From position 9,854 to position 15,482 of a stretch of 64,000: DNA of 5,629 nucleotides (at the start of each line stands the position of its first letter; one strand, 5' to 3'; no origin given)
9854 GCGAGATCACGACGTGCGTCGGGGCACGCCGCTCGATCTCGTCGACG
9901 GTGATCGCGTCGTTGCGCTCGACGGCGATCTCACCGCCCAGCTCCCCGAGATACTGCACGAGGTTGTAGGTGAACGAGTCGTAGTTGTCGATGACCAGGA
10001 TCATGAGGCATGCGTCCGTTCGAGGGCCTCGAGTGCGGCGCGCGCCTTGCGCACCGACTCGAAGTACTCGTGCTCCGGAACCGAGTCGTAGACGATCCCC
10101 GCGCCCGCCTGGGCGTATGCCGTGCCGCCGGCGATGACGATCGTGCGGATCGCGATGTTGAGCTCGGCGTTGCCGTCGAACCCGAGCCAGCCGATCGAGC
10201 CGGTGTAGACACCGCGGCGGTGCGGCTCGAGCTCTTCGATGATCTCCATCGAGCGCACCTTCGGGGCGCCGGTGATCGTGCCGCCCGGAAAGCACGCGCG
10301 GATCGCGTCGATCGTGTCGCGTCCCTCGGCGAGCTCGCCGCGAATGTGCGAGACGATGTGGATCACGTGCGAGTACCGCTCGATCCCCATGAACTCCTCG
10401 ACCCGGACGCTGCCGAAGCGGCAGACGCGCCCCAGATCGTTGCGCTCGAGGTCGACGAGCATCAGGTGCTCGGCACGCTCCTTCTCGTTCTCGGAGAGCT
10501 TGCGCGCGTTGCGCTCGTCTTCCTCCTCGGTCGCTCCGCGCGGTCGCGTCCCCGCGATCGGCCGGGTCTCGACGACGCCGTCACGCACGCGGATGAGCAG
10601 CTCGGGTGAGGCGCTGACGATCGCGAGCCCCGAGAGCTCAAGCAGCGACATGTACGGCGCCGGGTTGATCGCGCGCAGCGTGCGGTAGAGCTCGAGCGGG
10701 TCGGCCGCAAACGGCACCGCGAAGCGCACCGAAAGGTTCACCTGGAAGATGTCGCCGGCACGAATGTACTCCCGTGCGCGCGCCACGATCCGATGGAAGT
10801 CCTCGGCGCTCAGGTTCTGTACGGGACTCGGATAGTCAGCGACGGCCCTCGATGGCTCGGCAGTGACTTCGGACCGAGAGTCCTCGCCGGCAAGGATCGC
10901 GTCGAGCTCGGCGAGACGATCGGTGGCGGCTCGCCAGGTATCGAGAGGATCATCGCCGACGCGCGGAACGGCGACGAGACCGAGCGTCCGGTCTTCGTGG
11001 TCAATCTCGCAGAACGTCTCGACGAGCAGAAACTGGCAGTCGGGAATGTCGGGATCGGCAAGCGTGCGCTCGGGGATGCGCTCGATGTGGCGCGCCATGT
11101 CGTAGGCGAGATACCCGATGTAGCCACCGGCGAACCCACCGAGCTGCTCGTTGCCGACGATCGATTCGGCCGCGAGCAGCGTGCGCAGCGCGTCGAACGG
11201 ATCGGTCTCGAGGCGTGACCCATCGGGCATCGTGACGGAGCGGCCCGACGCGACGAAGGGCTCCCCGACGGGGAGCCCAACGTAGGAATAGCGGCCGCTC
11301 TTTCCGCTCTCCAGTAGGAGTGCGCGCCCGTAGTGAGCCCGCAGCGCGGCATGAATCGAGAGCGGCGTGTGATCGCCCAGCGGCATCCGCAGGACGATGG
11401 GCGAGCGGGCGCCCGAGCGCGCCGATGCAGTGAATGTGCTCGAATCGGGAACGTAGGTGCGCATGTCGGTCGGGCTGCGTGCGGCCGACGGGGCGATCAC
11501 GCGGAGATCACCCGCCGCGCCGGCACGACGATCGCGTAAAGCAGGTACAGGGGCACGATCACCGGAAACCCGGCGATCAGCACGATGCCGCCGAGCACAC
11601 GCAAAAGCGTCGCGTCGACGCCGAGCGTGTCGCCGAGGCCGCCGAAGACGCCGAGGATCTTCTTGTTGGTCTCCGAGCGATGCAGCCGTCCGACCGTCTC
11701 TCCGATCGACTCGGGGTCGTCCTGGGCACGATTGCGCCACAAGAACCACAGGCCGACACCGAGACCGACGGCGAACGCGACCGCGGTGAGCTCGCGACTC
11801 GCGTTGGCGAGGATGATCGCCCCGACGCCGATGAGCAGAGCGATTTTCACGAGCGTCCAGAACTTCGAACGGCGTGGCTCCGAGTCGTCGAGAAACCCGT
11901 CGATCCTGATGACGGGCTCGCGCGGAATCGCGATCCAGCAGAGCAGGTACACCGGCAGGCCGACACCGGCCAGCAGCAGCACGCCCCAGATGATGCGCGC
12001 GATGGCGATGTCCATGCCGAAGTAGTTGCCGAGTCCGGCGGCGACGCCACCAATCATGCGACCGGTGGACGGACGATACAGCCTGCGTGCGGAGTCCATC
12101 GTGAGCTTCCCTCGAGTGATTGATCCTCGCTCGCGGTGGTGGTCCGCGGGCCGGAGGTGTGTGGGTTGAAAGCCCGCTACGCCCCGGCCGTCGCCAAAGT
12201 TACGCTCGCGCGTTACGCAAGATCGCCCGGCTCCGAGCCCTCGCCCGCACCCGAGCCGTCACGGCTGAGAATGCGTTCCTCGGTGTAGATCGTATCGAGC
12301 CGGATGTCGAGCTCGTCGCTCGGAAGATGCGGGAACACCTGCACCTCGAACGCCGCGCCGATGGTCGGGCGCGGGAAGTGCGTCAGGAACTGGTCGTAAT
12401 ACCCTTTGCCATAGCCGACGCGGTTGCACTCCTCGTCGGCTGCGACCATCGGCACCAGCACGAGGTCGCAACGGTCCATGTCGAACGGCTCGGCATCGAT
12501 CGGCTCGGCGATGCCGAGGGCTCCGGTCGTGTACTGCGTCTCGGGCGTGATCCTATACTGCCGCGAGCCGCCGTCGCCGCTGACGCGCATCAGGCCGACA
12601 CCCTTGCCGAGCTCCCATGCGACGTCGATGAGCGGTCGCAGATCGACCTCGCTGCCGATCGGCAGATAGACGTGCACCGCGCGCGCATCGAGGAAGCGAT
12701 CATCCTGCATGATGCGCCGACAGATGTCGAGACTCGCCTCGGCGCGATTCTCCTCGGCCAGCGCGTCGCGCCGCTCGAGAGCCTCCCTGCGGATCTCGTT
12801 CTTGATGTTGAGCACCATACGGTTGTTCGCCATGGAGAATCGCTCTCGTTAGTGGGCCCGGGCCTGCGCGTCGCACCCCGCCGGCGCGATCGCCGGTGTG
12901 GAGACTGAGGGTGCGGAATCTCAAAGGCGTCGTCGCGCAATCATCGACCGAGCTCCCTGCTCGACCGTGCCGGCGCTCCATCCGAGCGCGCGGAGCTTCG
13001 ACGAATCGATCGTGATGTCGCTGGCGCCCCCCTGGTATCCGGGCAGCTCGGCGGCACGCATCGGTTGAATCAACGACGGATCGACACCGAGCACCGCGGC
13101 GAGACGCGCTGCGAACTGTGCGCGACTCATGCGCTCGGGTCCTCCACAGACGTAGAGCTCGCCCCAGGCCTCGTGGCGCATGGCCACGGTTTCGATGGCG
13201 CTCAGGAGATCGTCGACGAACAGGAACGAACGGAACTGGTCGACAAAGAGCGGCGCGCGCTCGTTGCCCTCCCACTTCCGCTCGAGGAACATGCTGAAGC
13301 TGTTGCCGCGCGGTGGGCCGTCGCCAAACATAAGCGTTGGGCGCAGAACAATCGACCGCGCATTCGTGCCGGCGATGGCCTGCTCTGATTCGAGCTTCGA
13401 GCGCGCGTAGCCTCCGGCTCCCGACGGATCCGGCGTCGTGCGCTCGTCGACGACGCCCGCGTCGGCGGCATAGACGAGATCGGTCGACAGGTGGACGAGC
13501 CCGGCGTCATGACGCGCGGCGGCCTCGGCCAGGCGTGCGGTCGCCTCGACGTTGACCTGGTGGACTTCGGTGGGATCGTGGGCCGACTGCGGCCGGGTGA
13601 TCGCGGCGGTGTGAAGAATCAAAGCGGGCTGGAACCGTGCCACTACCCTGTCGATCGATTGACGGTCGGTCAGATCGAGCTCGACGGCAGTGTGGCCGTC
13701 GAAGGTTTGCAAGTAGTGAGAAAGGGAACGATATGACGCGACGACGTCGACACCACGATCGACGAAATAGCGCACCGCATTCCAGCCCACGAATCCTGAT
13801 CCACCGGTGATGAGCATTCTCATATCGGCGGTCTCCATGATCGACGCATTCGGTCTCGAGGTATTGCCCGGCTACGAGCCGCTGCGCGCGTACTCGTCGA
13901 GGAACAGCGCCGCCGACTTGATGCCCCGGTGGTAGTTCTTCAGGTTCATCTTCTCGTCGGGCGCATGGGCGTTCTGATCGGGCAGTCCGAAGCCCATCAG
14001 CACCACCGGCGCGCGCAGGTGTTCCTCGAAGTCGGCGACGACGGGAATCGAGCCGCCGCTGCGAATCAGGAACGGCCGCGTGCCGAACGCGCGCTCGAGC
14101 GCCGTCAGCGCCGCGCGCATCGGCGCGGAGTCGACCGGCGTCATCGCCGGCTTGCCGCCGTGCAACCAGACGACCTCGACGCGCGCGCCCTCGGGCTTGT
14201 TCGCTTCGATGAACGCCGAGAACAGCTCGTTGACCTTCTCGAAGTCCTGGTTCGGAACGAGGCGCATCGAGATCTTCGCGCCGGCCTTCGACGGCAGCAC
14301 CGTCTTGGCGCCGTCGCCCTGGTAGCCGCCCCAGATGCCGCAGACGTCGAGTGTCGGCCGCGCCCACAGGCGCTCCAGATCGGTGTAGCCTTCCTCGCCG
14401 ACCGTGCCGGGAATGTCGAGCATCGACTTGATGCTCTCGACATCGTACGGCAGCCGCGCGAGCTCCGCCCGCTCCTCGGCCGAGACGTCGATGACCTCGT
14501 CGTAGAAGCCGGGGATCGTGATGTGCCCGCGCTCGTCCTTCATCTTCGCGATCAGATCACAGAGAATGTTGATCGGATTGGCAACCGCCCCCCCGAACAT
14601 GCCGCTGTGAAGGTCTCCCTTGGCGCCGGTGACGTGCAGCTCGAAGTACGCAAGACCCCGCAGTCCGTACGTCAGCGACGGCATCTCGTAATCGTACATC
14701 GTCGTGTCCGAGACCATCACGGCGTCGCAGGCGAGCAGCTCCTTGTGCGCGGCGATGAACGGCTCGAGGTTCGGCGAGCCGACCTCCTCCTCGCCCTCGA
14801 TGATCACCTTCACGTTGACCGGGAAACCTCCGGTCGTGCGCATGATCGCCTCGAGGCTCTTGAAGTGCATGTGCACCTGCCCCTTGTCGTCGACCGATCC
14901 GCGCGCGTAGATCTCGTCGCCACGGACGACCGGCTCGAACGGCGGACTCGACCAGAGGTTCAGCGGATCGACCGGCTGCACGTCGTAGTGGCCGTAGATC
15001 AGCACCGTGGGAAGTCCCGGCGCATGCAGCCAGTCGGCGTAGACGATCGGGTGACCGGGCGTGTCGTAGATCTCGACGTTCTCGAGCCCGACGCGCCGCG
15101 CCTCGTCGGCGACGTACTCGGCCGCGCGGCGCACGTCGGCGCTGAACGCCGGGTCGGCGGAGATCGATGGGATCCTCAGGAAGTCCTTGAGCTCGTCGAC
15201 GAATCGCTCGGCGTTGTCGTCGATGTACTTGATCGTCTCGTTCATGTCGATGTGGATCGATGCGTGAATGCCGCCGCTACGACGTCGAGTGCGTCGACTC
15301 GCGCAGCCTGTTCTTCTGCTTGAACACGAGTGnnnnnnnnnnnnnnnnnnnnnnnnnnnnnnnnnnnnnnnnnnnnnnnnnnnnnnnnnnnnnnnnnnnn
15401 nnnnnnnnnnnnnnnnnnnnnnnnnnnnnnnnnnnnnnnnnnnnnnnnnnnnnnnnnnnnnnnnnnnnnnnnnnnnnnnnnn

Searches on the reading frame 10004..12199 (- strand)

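Call 52: search_protein_families(library=pfam, proteins=[window:10004-12199:-], max_evalue=0.001)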
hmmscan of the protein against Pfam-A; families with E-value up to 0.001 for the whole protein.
window:10004-12199:- (732 aa): 2 families
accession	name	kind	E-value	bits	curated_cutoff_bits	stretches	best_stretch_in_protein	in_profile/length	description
PF00425.24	Chorismate_bind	-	7.1e-96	321.1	27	1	465-718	2-257/257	chorismate binding enzyme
PF04715.19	Anth_synt_I_N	-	2.3e-23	83.5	23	1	276-406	2-138/140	Anthranilate synthase component I, N terminal region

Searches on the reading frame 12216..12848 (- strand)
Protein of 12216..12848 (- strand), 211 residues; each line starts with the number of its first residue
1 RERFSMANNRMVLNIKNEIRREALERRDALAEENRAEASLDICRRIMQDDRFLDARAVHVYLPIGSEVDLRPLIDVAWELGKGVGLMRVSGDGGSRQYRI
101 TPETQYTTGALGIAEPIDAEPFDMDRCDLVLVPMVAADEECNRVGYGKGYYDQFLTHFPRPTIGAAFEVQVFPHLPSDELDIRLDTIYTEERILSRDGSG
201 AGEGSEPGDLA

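Call 53: search_protein_families(library=pfam, proteins=[window:12216-12848:-], max_evalue=0.001)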
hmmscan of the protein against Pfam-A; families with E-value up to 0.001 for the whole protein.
window:12216-12848:- (211 aa): 1 family
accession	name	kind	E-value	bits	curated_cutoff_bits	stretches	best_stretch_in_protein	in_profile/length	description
PF01812.26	5-FTHF_cyc-lig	-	5.5e-37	127.9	27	1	16-190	1-186/186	5-formyltetrahydrofolate cyclo-ligase family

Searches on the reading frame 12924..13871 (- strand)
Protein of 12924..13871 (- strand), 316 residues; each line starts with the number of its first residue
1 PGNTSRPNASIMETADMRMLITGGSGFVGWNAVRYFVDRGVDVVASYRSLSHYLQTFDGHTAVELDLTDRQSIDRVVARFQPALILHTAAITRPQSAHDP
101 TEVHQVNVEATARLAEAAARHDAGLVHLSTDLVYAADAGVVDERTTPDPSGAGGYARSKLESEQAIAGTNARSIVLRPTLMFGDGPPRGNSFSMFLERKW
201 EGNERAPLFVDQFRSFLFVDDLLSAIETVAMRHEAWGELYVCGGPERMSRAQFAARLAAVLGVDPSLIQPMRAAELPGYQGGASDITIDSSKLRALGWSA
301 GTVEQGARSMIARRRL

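Call 53: search_protein_families(library=pfam, proteins=[window:12924-13871:-], max_evalue=0.001)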
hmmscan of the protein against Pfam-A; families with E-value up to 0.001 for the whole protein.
window:12924-13871:- (316 aa): 7 families
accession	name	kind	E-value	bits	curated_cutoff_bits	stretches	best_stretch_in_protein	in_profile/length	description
PF04321.23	RmlD_sub_bind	-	6.3e-40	137.5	27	1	17-296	1-266/287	RmlD substrate binding domain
PF01370.27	Epimerase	-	1.4e-31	110.2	20.9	1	19-243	1-240/240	NAD dependent epimerase/dehydratase family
PF16363.11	GDP_Man_Dehyd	-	1.4e-19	71.2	27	1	20-256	1-261/332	GDP-mannose 4,6 dehydratase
PF01073.25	3Beta_HSD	-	9e-13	48.3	22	1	20-188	1-188/280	3-beta hydroxysteroid dehydrogenase/isomerase family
PF13460.12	NAD_binding_10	-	5.7e-07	30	27.2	1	23-186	1-150/184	NAD(P)H-binding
PF07993.18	NAD_binding_4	-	1e-06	28.6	20.1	1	84-184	91-210/258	Male sterility protein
PF02719.21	Polysacc_synt_2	-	2e-06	27.7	20.2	1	20-131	2-129/293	Polysaccharide biosynthesis protein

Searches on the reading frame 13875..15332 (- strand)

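Call 38: search_protein_families(library=pfam, proteins=[window:13875-15332:-], max_evalue=0.001)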
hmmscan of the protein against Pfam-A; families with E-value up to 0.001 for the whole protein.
window:13875-15332:- (486 aa): 2 families
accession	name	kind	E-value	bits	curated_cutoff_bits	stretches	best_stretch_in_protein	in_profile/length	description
PF01546.33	Peptidase_M20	-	8.4e-31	107.9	24.6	1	111-478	1-204/206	Peptidase family M20/M25/M40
PF07687.19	M20_dimer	-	1.2e-20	73.8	21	1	222-382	1-106/107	Peptidase dimerisation domain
